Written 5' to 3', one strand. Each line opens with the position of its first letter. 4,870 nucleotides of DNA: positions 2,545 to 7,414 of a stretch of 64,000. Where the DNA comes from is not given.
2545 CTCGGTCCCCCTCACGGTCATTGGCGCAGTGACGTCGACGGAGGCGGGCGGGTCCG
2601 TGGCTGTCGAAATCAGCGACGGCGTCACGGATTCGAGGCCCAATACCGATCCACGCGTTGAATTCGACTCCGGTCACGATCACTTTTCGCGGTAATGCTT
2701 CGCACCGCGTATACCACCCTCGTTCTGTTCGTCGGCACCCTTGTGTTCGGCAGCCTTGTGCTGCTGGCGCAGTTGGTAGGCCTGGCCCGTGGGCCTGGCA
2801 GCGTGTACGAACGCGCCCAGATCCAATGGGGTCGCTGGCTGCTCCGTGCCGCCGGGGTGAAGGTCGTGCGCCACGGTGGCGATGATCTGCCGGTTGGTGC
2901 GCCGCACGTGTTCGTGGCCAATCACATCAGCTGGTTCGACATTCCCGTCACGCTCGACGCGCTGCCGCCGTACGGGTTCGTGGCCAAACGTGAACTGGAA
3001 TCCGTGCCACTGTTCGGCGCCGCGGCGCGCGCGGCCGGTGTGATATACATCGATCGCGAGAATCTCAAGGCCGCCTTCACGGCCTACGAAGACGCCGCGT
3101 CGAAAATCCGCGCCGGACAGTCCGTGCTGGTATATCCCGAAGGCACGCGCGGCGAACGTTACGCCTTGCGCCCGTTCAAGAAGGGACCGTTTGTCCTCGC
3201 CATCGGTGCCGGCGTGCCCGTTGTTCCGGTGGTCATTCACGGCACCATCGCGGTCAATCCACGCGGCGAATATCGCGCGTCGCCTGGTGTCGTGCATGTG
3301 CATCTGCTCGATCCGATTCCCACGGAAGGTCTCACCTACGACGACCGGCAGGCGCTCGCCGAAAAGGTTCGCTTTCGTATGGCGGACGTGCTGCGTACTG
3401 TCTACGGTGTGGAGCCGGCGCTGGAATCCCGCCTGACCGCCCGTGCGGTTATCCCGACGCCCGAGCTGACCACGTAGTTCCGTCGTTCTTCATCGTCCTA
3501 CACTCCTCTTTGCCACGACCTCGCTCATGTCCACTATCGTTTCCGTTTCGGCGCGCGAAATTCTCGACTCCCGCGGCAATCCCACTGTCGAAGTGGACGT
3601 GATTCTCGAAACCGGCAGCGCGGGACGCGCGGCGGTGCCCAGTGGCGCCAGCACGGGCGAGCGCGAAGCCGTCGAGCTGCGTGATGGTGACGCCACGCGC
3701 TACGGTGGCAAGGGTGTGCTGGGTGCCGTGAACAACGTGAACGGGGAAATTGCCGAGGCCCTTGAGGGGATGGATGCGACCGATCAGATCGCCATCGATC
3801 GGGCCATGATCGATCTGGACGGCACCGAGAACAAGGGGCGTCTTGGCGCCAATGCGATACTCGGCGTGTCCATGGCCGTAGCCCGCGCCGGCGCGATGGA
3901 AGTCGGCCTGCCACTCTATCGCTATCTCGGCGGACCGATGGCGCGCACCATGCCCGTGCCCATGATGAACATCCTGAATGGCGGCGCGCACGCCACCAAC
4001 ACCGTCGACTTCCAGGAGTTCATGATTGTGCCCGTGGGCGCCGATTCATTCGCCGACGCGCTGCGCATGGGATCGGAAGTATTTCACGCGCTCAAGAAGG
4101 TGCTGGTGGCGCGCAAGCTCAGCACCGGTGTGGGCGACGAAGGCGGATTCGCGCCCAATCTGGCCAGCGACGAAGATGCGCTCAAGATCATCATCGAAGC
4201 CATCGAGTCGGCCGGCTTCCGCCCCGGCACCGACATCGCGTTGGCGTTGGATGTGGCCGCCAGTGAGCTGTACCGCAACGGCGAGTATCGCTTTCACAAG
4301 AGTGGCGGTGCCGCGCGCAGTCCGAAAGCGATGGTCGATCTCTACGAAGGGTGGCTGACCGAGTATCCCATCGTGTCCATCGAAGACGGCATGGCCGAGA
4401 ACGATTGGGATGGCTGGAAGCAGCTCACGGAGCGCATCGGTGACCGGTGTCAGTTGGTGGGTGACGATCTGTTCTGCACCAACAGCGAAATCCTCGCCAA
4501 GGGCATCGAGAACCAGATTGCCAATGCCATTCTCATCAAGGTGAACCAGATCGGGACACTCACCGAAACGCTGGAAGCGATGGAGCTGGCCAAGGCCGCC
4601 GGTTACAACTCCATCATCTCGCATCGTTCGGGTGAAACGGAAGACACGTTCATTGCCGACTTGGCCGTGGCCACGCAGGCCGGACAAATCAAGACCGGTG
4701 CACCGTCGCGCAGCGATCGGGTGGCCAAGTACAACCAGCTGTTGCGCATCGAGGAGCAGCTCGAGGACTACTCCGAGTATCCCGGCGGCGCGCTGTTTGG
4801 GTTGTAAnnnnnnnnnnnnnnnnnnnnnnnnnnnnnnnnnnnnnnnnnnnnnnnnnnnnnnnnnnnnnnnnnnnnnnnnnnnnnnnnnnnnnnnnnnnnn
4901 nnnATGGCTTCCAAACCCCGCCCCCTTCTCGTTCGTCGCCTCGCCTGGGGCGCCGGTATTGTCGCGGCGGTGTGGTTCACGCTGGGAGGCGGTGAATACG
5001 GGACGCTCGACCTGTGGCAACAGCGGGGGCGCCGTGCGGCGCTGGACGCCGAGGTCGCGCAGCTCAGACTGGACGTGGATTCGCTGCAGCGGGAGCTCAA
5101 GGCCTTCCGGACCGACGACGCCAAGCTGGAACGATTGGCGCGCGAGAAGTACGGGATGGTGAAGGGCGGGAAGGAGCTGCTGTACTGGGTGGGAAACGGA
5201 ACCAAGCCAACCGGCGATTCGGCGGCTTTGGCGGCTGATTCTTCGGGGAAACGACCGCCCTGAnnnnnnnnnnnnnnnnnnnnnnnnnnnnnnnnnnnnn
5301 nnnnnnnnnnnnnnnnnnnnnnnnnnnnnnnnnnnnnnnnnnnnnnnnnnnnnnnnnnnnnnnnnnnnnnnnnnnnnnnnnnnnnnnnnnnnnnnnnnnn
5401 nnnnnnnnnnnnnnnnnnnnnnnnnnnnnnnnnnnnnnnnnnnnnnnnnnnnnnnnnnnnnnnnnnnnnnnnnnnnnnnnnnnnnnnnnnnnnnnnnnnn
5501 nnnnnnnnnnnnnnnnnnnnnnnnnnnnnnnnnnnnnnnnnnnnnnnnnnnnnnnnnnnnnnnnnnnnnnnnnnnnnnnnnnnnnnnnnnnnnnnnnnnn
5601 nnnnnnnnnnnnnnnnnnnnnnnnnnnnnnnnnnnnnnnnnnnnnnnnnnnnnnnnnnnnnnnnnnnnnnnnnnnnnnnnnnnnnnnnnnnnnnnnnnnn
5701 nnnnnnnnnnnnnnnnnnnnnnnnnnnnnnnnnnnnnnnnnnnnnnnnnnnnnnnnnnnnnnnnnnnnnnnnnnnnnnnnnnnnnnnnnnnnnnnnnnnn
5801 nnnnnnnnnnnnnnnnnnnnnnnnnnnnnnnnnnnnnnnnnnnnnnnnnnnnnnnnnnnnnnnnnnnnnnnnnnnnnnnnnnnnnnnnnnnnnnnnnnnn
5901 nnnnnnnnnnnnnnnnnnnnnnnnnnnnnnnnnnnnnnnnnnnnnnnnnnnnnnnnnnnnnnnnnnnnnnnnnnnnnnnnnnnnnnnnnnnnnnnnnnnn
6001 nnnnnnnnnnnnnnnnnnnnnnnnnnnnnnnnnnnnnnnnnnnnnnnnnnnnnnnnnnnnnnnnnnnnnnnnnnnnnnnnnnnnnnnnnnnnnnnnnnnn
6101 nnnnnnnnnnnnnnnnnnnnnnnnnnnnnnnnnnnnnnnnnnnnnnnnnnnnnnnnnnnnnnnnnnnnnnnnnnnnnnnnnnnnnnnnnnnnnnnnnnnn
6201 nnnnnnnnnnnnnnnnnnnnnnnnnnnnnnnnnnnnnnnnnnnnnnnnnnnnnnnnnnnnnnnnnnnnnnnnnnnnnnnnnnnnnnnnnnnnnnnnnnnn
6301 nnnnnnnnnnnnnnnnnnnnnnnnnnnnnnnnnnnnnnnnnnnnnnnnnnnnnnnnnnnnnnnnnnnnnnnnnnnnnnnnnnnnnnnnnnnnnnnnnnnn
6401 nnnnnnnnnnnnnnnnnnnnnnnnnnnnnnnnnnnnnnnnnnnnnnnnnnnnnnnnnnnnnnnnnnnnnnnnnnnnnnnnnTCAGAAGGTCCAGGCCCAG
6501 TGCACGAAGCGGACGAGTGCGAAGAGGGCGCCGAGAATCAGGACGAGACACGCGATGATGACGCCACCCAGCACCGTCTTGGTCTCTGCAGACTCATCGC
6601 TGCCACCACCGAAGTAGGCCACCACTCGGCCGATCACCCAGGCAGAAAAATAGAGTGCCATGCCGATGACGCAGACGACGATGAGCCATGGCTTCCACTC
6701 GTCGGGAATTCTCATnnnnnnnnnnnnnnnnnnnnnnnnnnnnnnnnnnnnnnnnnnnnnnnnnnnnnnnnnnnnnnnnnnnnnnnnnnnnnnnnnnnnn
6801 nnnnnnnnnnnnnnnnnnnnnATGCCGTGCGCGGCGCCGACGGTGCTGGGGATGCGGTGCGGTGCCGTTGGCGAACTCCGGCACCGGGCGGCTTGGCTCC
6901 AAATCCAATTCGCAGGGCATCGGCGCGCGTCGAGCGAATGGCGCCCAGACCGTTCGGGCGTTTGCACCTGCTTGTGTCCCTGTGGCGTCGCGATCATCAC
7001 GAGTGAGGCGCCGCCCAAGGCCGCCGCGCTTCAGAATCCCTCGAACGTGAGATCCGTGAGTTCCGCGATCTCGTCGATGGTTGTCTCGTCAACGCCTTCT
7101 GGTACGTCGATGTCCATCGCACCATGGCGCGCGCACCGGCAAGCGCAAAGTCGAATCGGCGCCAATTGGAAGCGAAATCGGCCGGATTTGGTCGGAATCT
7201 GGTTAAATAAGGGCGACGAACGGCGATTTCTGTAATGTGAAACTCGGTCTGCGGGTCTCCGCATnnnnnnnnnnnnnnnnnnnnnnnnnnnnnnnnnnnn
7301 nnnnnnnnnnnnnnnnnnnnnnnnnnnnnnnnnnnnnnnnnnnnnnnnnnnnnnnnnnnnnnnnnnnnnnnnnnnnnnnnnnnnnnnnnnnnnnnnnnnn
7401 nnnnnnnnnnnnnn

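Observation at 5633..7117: tRNA-adjacent two-gene module: signal-less trypsin-fold protease coupled to a 77-aa two-TM miniprotein (possible conflict or abortive-infection-type effector pair)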

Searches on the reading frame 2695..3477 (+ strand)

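Call 99: search_protein_families(library=pfam, proteins=[window:2695-3477:+], max_evalue=0.00001)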
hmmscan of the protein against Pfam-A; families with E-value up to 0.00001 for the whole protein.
window:2695-3477:+ (260 aa): 1 family
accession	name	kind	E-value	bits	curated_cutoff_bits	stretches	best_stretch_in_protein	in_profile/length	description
PF01553.26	Acyltransferase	-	2.2e-29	102.4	23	1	59-181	4-131/132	Acyltransferase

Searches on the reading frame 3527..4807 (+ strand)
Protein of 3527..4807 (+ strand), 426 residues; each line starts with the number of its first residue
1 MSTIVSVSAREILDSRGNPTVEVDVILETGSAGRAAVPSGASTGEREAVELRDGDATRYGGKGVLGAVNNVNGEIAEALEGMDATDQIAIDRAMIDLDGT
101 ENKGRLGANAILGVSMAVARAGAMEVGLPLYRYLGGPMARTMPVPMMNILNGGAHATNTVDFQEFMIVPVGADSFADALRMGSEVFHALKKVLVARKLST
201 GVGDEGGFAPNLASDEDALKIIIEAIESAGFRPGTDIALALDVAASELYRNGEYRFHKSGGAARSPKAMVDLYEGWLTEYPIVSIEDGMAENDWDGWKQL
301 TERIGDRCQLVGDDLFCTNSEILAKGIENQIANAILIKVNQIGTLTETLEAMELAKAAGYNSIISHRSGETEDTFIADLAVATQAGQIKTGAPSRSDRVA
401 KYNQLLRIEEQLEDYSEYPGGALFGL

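Call 72: list_cluster_members(proteins=[window:3527-4807:+, window:4904-5263:+, window:9796-11241:+, window:6482-6715:-, P0009, P0001])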
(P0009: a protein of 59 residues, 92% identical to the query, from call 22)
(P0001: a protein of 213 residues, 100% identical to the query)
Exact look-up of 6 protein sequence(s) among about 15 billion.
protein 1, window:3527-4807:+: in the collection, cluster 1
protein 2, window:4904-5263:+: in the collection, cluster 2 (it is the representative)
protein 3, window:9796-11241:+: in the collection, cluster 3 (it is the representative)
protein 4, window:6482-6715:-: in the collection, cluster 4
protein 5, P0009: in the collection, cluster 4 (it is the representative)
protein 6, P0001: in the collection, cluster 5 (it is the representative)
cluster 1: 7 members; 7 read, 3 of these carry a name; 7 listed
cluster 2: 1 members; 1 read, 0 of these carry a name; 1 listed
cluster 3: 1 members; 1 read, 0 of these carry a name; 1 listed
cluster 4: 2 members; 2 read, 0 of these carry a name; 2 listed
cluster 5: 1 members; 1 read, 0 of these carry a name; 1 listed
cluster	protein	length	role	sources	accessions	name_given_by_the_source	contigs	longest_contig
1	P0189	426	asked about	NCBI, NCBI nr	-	-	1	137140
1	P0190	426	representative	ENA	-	-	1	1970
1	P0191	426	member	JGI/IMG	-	enolase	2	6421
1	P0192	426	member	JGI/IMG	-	enolase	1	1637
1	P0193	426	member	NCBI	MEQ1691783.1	MAG: phosphopyruvate hydratase [Gemmatimonas sp.]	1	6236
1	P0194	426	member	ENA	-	-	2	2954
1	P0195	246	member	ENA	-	-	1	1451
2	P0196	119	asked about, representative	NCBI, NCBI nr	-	-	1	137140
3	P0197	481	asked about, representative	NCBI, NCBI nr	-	-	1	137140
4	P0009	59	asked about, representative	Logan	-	-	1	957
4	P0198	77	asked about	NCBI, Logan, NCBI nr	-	-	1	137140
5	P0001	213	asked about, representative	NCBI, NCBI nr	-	-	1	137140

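Call 79: find_encoding_contigs(protein=P0191, flank=8000, max_places=4)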
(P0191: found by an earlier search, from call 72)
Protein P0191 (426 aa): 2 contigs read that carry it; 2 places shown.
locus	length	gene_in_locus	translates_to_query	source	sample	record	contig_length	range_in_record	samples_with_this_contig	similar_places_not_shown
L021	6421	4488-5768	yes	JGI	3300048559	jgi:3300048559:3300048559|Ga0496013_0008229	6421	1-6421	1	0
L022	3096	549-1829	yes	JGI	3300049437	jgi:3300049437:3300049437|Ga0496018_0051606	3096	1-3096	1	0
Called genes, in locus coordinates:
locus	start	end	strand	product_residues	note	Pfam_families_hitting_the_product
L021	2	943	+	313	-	?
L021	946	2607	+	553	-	PF07494:Reg_prop (faint)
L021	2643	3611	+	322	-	PF00586:AIRS, PF02769:AIRS_C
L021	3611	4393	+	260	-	PF01553:Acyltransferase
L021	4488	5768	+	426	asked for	PF03952:Enolase_N, PF00113:Enolase_C, PF13378:MR_MLE_C (faint)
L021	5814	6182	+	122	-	PF04977:DivIC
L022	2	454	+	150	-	?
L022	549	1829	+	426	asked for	PF03952:Enolase_N, PF00113:Enolase_C, PF13378:MR_MLE_C (faint)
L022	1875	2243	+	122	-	PF04977:DivIC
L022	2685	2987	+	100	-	PF01402:RHH_1 (faint)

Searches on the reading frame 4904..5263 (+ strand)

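Call 99: search_protein_families(library=pfam, proteins=[window:4904-5263:+], max_evalue=0.00001)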
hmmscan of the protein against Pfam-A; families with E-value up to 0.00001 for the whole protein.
window:4904-5263:+ (119 aa): 1 family
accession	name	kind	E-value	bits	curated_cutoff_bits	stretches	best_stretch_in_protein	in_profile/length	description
PF04977.20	DivIC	-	1.3e-11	44.6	28.9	1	22-89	4-71/80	Septum formation initiator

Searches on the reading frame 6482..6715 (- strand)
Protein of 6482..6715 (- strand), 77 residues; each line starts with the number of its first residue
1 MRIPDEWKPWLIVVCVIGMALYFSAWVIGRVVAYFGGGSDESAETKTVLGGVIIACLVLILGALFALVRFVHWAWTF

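Call 4: search_protein_families(library=pfam, proteins=[window:6482-6715:-], max_evalue=1)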
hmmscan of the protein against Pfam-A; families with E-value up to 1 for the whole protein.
window:6482-6715:- (77 aa): 3 families
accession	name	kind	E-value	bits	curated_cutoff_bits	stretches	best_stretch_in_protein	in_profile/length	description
PF16983.11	MFS_MOT1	-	0.091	13.5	30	1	13-72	32-93/111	Molybdate transporter of MFS superfamily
PF11446.13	DUF2897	-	0.27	11.6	25.2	1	7-19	3-15/54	Protein of unknown function (DUF2897)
PF20990.2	DUF2207_C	-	0.84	9.7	33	1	6-76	137-193/247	Predicted membrane protein (DUF2207) C-terminal domain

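Call 5: search_protein_families(library=padloc, proteins=[window:6482-6715:-], max_evalue=1)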
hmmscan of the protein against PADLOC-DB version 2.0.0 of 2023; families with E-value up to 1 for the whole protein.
window:6482-6715:- (77 aa): 0 families

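Call 6: search_protein_families(library=ncbifam, proteins=[window:6482-6715:-], max_evalue=1)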
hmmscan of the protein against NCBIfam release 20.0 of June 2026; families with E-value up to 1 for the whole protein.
window:6482-6715:- (77 aa): 2 families
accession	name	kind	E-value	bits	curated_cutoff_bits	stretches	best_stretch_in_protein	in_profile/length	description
NF047967.1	SCO6881_fam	exception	0.031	13.4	325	1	27-74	239-284/329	SCO6881 family protein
NF050014.1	HpsJ_like_B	equivalog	0.48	10.1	260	1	13-73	51-105/254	hormogonium polysaccharide biosynthesis protein HpsJ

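Call 22: find_homologous_proteins(query=window:6482-6715:-, max_evalue=0.01)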
Query window:6482-6715:- (77 aa): 1 proteins with E <= 0.01 among 3 candidates.
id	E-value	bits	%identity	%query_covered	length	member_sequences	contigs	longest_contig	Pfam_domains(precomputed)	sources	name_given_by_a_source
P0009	6.7e-27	111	92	77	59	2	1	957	-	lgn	-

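Call 23: find_encoding_contigs(protein=P0009, flank=3000, max_places=4)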
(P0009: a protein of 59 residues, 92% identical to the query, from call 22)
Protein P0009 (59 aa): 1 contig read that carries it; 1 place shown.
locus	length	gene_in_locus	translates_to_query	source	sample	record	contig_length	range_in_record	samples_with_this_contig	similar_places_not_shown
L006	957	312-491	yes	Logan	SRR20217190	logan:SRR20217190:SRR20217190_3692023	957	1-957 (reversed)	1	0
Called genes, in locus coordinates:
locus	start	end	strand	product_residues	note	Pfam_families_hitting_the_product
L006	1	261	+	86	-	?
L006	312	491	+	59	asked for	-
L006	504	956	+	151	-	?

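Call 48: search_protein_families(library=pfam, proteins=[L006:1-258:+], max_evalue=0.01)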
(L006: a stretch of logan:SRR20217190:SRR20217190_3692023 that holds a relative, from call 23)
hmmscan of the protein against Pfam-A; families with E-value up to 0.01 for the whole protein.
L006:1-258:+ (86 aa): 1 family
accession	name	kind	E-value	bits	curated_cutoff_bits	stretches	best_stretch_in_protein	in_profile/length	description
PF13365.12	Trypsin_2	-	0.0064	17.7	27.6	1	51-75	1-26/144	Trypsin-like peptidase domain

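Call 54: find_related_loci(query=window:6482-6715:-, collection=metagenome_contigs, flank=5000)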
Query window:6482-6715:- (77 aa) in metagenome_contigs; peptide patterns used: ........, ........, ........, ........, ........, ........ (x = any residue, [..] = any of these).
394 stretches matched a pattern, but none encodes a relative of the query by tblastn (E <= 1e-3).

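Call 73: find_encoding_contigs(protein=window:6482-6715:-, flank=8000, max_places=8)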
Protein window:6482-6715:- (77 aa): no gene with exactly this product is on record in the collection.

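Call 75: find_related_loci(query=window:6482-6715:-, collection=viral_contigs, flank=6000)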
Query window:6482-6715:- (77 aa) in viral_contigs; peptide patterns used: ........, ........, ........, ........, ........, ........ (x = any residue, [..] = any of these).
62 stretches matched a pattern, but none encodes a relative of the query by tblastn (E <= 1e-3).

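Call 77: search_protein_families(library=phrogs, proteins=[window:6482-6715:-], max_evalue=0.1)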
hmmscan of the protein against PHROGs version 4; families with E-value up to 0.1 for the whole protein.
window:6482-6715:- (77 aa): 0 families

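Call 97: predict_structure(protein=window:6482-6715:-)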
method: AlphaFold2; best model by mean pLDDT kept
length: 77 residues; sequences in the alignment: 1
mean_pLDDT: 80.4   pTM: 0.47
mean pLDDT of the five models: 80.4, 78.3, 77.4, 75.5, 74.6
residues with pLDDT >= 90: 0; 70-90: 67; 50-70: 10; < 50: 0
segments of 3 or more residues with pLDDT < 50: none
pLDDT, mean of each block of 10 residues (from residue 1): 79 86 84 70 73 86 85 81
secondary structure, 60 per line:
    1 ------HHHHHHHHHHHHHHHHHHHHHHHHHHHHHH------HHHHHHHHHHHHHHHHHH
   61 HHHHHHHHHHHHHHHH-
elements in order: H7-36 H43-76

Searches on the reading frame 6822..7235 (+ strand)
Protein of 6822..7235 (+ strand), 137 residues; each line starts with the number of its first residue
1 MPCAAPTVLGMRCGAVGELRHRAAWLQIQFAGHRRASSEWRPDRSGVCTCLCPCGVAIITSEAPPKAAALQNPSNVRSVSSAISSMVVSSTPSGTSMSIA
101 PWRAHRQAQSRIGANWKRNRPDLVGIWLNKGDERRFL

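Call 76: search_protein_families(library=pfam, proteins=[window:6822-7235:+], max_evalue=0.1)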
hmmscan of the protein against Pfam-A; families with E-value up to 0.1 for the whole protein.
window:6822-7235:+ (137 aa): 0 families

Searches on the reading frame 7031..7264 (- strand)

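Call 4: search_protein_families(library=pfam, proteins=[window:7031-7264:-], max_evalue=1)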
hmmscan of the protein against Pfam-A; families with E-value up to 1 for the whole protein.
window:7031-7264:- (77 aa): 1 family
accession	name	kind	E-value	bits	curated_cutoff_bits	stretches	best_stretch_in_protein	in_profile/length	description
PF22691.2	Thiolase_C_1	-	0.1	12.8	28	1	41-74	27-60/144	Thiolase C-terminal domain-like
